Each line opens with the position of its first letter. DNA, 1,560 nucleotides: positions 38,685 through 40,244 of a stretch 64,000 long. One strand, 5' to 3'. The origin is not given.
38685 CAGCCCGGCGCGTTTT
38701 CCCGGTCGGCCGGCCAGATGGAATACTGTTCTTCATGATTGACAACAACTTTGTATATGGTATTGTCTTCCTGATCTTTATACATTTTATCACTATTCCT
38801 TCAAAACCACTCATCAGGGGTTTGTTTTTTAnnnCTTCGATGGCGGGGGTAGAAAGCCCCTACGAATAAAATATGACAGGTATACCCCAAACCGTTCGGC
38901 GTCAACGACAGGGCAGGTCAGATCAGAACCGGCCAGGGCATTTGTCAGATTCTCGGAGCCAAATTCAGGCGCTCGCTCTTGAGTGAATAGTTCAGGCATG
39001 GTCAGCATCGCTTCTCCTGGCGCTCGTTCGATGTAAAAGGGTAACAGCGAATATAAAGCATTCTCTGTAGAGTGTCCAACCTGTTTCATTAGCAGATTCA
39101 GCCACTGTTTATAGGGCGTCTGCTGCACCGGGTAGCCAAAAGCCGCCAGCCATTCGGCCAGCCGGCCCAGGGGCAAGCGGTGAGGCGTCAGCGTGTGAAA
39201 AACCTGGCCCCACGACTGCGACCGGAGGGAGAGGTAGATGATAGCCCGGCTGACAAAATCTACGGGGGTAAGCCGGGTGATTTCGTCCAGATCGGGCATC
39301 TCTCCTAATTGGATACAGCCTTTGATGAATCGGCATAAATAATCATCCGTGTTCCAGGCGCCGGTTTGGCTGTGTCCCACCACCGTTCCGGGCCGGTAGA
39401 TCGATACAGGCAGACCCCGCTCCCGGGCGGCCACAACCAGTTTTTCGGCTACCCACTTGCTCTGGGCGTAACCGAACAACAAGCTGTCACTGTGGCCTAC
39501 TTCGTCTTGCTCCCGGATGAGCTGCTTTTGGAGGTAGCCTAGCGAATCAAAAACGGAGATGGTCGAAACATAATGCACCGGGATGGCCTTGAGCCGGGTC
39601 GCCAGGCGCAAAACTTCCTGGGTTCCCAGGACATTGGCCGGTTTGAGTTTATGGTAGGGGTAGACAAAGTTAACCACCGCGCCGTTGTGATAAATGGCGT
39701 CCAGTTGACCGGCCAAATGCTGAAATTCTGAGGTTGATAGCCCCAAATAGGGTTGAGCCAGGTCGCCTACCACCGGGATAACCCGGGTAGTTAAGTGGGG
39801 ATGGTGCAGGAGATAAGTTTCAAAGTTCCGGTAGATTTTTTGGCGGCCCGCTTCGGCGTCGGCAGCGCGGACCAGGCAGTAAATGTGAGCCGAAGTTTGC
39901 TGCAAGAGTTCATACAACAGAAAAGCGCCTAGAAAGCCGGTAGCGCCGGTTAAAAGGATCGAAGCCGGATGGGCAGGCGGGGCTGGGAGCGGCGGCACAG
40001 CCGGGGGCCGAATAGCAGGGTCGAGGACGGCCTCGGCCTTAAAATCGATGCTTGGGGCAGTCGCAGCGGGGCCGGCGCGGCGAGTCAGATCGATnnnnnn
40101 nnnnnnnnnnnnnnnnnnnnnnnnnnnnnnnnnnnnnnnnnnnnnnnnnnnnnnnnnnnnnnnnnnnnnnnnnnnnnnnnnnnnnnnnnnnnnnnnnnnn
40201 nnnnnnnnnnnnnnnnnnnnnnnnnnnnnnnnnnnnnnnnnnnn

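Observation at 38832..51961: By-eye specificity codes predict an N-formyl-L-Ala / D-Gln / L-Ala peptide released as an aldehyde or alcohol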

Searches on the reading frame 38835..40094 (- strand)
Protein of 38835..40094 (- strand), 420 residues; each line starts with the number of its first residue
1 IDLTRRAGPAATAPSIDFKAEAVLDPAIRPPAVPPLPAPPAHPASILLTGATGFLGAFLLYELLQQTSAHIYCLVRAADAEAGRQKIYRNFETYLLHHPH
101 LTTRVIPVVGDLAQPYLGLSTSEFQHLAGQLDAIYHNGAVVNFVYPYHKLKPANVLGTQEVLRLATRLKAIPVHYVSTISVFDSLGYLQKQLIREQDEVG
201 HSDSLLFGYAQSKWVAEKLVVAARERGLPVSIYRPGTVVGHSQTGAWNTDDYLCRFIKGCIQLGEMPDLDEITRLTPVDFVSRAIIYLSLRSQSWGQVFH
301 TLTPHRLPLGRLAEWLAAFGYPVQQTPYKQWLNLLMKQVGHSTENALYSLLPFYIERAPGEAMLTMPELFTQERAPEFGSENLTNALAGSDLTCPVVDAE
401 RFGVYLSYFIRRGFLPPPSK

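Call 26: search_solved_structures(query=window:38835-40094:-, max_evalue=1e-10, show_alignments=2)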
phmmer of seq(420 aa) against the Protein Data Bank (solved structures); distinct sequences matched with E-value up to 1e-10: 13.
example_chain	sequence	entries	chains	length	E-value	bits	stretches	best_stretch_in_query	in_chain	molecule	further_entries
4u7w_A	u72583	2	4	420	5.9e-113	381.1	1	14-418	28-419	MxaA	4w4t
8v1x_A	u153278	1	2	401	1.2e-78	268.1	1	8-417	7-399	Type I polyketide synthase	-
5msc_A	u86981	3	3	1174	1.2e-41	146.2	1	31-337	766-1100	Carboxylic acid reductase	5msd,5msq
5msp_A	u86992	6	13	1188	3.6e-38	134.8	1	10-352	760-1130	Thioester reductase domain-containing protein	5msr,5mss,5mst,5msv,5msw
4dqv_A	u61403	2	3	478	9.6e-36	126.8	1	31-355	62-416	PROBABLE PEPTIDE SYNTHETASE NRP (PEPTIDE SYNTHASE) | Peptide synthetase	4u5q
5mso_A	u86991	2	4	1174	2.4e-34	122.2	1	20-335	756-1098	Carboxylic acid reductase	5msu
9x29_A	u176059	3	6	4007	7.4e-25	90.9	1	42-338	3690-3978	PKS-NRPS hybrid synthetase psoA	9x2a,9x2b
9x2c_A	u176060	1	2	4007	7.6e-25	90.9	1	42-338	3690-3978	PKS-NRPS hybrid synthetase psoA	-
6vtj_A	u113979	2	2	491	5.4e-24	88.1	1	45-339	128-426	Non-ribosomal peptide synthetase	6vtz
6nki_A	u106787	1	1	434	1.8e-20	76.5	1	45-294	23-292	NRPS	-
4f6c_A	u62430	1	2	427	2.8e-18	69.3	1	45-316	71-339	AusA reductase domain protein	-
4f6l_B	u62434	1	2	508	4.4e-18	68.6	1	45-316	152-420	AusA reductase domain protein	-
8aep_A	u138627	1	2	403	4.5e-18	68.6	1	35-338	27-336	Acetyl-CoA synthetase-like protein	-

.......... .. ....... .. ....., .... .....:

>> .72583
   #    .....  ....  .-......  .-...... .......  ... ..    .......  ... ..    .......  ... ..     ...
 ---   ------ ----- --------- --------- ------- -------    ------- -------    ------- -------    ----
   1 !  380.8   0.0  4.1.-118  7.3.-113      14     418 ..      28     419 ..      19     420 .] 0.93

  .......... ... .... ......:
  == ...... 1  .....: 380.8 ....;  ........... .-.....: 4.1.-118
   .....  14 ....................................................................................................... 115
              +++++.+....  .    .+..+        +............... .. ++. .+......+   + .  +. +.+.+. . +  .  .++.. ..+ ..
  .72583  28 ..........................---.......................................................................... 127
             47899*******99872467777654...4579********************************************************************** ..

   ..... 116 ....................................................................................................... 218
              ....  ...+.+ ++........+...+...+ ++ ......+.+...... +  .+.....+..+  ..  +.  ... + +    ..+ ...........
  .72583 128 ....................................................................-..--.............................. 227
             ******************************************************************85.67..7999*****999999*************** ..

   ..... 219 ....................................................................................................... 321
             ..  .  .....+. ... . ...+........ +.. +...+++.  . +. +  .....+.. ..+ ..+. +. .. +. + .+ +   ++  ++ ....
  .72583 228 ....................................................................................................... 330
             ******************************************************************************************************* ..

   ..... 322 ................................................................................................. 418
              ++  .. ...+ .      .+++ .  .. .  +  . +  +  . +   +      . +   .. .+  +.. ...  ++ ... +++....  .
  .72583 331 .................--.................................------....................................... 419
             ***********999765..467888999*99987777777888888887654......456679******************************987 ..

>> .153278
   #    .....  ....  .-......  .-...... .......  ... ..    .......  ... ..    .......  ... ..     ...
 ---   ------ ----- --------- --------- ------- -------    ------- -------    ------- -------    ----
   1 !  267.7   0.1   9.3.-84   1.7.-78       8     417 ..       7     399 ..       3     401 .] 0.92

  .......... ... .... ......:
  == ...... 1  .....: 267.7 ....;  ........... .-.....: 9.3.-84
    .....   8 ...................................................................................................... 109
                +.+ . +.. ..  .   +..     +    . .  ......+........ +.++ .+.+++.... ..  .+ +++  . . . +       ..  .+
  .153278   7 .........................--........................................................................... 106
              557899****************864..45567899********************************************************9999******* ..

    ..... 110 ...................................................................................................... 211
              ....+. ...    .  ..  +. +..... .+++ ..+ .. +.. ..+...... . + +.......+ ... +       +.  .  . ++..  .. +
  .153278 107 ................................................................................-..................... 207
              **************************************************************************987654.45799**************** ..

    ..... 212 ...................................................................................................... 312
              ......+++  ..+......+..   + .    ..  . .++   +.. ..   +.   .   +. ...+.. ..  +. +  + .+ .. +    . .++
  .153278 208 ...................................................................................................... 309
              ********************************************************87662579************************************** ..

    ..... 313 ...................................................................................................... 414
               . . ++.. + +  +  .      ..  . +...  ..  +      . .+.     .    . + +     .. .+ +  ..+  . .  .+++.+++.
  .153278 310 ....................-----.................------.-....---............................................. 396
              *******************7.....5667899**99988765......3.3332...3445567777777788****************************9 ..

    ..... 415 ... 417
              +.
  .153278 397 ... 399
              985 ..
